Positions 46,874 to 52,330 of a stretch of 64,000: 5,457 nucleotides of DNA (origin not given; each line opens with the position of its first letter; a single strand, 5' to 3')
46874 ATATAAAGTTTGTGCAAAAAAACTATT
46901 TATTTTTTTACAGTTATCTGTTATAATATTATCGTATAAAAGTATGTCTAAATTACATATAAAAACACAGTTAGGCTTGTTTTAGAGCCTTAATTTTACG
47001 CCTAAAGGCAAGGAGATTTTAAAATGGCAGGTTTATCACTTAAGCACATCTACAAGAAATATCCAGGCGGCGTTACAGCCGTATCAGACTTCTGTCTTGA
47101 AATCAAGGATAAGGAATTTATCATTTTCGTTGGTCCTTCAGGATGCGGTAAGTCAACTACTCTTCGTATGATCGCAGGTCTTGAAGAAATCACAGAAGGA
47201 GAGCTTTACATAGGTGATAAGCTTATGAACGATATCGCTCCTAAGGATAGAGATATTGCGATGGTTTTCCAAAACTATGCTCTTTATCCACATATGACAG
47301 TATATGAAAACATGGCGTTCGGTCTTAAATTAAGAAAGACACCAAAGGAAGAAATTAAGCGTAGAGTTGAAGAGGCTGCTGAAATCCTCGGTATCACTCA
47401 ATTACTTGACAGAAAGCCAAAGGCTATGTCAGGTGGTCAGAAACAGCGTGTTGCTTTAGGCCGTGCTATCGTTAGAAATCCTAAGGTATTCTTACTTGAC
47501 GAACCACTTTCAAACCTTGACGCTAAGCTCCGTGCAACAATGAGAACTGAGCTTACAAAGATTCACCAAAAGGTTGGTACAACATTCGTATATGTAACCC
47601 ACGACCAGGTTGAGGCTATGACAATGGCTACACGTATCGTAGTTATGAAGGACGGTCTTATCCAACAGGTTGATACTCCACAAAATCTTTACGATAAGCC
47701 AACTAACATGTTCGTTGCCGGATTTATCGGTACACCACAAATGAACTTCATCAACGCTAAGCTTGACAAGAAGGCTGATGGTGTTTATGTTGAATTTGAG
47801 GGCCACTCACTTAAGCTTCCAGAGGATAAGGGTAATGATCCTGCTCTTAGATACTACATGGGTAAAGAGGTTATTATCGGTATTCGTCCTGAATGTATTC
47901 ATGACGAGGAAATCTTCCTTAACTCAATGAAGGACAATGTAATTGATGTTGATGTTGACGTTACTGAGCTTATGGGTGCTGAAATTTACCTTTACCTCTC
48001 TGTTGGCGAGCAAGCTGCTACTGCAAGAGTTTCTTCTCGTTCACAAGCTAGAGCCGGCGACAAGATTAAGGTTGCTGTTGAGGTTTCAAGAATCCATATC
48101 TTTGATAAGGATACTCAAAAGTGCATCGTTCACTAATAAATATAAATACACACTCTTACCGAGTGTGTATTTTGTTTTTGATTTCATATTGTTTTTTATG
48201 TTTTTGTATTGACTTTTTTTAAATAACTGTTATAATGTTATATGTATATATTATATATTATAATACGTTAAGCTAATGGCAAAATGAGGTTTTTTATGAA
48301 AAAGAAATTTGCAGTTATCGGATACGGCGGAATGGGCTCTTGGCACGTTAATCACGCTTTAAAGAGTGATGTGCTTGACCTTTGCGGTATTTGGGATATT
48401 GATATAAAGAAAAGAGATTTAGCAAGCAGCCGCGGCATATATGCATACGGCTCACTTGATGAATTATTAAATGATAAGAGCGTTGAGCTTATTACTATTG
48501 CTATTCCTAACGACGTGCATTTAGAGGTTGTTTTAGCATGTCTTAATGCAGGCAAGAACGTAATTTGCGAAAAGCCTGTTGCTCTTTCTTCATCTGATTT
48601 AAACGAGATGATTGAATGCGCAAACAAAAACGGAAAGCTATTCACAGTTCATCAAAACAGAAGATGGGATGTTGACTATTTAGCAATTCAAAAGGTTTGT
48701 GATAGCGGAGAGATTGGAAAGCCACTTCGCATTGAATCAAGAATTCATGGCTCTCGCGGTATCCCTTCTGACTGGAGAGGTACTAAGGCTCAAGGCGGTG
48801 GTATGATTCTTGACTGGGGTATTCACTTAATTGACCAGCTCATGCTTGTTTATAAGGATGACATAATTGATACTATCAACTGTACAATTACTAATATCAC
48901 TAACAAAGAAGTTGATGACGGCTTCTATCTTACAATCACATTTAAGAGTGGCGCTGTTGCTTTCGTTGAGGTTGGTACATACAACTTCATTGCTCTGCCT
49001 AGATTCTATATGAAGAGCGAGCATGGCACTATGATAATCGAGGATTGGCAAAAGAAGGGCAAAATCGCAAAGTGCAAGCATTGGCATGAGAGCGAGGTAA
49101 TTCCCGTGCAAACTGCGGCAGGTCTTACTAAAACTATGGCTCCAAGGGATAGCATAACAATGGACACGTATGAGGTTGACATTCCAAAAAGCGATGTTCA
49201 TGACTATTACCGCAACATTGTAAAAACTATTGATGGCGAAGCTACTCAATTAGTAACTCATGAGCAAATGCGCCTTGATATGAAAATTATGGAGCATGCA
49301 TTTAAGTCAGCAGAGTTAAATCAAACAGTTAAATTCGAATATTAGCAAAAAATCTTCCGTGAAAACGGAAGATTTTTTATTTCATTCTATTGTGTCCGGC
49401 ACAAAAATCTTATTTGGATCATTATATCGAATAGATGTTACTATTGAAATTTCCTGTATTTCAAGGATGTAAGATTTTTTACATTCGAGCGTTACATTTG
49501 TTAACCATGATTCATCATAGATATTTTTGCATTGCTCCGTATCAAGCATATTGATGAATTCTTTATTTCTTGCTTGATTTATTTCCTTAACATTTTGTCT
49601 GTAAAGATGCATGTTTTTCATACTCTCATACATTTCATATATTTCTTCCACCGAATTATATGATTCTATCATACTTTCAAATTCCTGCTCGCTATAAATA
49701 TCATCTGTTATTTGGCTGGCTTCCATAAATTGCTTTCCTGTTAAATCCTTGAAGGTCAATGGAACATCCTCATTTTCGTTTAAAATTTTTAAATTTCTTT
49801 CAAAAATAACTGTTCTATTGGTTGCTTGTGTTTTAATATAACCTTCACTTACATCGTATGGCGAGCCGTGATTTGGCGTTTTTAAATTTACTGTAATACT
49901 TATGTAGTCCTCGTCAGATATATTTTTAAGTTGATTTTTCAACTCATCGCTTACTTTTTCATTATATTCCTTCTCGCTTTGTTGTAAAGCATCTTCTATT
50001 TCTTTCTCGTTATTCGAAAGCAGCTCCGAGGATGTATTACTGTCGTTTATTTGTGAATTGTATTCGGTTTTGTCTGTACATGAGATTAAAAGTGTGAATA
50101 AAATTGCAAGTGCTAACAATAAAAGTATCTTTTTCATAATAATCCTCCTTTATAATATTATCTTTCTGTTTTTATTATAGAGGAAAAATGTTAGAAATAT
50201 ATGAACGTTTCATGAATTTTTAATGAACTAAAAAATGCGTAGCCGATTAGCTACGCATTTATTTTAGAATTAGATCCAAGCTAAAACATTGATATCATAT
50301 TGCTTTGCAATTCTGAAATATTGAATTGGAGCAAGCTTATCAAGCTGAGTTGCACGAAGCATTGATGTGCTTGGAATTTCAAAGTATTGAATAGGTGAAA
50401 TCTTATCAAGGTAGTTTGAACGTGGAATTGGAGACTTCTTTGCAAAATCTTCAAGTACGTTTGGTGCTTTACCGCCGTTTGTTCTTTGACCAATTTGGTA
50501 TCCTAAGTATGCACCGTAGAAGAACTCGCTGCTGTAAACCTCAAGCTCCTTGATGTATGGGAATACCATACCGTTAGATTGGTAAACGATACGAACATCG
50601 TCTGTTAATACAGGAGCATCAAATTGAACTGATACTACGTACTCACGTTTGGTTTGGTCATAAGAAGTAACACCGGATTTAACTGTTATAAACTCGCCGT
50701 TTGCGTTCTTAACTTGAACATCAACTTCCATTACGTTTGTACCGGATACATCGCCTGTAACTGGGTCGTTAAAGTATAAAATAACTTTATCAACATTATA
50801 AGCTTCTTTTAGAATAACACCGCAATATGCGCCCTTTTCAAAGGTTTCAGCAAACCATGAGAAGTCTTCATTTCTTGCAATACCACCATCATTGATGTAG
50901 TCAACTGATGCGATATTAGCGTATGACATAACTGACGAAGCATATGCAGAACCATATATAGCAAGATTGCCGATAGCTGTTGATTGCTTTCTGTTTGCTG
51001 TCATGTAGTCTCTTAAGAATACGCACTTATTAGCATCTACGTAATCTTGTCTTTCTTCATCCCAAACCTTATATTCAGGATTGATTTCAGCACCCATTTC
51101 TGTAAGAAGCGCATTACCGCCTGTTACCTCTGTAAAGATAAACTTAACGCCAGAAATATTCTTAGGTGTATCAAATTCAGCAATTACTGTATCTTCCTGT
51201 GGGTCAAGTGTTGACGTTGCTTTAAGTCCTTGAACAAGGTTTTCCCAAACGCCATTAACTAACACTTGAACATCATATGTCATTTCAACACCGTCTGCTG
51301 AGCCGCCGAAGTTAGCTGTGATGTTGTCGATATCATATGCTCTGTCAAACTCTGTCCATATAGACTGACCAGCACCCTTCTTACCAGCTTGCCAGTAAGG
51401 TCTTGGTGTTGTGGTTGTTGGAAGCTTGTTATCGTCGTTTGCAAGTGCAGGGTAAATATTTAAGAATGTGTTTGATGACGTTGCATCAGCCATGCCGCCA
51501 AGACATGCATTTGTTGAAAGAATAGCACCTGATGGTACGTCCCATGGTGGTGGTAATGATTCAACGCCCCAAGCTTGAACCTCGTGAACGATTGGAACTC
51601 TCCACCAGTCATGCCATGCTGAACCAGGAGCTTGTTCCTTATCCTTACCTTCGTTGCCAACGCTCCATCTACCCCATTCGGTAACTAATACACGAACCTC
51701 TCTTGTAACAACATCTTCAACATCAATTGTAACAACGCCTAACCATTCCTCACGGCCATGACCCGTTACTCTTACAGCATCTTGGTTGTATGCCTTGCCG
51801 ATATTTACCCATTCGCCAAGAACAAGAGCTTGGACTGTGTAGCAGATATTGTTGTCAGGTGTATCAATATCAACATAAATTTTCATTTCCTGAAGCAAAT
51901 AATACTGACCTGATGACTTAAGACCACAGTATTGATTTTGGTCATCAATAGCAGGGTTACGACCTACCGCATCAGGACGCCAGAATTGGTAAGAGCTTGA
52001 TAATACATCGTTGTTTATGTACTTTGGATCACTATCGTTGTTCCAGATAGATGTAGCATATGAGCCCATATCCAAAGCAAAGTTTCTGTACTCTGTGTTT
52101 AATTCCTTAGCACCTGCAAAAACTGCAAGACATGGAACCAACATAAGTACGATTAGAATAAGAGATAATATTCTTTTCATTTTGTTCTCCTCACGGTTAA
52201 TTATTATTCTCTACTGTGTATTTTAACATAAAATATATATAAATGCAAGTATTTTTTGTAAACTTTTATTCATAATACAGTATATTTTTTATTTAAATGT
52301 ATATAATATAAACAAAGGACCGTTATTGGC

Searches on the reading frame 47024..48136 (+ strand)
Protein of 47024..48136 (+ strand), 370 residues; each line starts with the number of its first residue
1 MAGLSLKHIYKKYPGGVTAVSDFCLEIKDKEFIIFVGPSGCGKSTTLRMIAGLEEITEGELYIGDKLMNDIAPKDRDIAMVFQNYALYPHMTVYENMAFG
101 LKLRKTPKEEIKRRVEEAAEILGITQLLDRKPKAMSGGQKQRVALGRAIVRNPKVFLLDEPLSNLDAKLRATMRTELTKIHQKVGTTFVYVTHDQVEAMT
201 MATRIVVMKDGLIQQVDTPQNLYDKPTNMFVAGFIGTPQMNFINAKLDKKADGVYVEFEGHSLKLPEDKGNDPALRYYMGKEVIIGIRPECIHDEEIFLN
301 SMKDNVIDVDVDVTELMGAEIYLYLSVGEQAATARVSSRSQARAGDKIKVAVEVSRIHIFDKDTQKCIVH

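Call 32: search_protein_families(library=pfam, proteins=[window:47024-48136:+], max_evalue=0.00001)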
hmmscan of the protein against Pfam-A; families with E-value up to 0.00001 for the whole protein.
window:47024-48136:+ (370 aa): 2 families
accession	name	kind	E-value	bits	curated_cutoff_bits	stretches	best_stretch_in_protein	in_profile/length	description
PF00005.33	ABC_tran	-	3.9e-33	115.4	25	1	23-162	4-136/137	ABC transporter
PF17912.7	OB_MalK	-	8.9e-14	52.6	27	1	236-290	1-51/53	MalK OB fold domain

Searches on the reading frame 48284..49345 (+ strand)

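Call 32: search_protein_families(library=pfam, proteins=[window:48284-49345:+], max_evalue=0.00001)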
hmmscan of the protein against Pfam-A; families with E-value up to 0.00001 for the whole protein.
window:48284-49345:+ (353 aa): 3 families
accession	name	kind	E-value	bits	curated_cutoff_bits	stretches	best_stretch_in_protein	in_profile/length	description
PF01408.29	GFO_IDH_MocA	-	3.2e-27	96.1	24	1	8-122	2-118/120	Oxidoreductase family, NAD-binding Rossmann fold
PF22725.1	GFO_IDH_MocA_C3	-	2.7e-21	76.3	27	1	132-249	1-122/124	GFO/IDH/MocA C-terminal domain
PF02894.22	GFO_IDH_MocA_C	-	8.9e-14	52.2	22.9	1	140-350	5-217/218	Oxidoreductase family, C-terminal alpha/beta domain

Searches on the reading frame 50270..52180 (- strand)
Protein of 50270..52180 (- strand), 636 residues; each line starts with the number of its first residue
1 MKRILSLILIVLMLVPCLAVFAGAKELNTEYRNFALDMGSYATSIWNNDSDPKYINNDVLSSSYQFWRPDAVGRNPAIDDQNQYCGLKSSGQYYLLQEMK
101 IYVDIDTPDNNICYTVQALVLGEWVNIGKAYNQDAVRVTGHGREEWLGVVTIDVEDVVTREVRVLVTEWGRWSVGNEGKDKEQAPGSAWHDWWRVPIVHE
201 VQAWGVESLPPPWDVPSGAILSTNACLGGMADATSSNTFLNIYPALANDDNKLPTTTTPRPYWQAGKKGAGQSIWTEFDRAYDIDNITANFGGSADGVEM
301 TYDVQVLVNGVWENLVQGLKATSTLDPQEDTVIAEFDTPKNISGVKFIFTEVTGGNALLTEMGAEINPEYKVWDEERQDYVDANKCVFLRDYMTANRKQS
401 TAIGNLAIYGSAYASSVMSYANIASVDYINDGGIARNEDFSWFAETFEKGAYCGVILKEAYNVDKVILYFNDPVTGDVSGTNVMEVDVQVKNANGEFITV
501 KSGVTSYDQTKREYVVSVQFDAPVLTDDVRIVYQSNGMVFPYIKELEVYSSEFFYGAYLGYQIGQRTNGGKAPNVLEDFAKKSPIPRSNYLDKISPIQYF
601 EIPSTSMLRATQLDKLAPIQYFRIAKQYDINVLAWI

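Call 32: search_protein_families(library=pfam, proteins=[window:50270-52180:-], max_evalue=0.00001)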
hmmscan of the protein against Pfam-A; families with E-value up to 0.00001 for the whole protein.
window:50270-52180:- (636 aa): 1 family
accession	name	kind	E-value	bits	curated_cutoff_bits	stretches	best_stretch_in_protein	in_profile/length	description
PF22633.2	F5_F8_type_C_2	-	8.3e-06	26.8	27.8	0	447-531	16-91/91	NedA-like, galactose-binding domain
